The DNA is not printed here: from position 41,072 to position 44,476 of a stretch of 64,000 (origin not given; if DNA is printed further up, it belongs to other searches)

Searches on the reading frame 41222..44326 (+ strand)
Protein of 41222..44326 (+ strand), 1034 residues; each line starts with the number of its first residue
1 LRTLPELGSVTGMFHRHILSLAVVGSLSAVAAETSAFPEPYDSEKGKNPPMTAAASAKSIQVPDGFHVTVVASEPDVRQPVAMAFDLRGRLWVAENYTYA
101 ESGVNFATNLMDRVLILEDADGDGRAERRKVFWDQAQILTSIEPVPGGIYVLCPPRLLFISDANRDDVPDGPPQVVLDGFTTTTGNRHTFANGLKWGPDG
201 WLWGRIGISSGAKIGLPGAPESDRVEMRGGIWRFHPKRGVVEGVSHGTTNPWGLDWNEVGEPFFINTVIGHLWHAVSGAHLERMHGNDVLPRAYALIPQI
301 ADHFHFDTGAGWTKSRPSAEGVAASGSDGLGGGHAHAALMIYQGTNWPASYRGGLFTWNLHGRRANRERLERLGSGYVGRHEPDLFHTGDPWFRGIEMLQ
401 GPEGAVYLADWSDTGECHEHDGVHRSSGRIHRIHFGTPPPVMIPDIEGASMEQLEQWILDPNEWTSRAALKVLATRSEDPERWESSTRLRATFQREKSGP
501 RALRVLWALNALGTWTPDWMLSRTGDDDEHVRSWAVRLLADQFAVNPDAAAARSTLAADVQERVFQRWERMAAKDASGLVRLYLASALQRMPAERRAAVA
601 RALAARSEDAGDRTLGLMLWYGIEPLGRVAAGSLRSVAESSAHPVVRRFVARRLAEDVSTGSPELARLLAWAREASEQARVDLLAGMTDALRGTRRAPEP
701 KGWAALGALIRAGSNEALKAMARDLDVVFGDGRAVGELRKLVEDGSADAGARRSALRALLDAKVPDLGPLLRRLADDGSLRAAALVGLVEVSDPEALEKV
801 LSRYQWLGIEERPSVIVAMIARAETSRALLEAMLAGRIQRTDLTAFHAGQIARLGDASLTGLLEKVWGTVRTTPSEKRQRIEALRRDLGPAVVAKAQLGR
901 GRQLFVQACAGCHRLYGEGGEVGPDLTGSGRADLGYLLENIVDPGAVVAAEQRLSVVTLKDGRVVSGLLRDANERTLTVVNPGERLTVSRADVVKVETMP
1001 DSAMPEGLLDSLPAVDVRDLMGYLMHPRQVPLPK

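Call 45: search_protein_families(library=pfam, proteins=[window:41222-44326:+], max_evalue=0.001)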
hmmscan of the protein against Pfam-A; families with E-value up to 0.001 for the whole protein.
window:41222-44326:+ (1034 aa): 3 families
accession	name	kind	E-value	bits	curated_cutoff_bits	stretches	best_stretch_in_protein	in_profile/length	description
PF23500.1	DUF7133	-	6.7e-63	213.7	27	1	54-412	3-348/385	Domain of unknown function (DUF7133)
PF00034.26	Cytochrom_C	-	4e-05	25.3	21.3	1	900-932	3-36/90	Cytochrome c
PF13442.11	Cytochrome_CBB3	-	0.00033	21.4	27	0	897-930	2-31/68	Cytochrome C oxidase, cbb3-type, subunit III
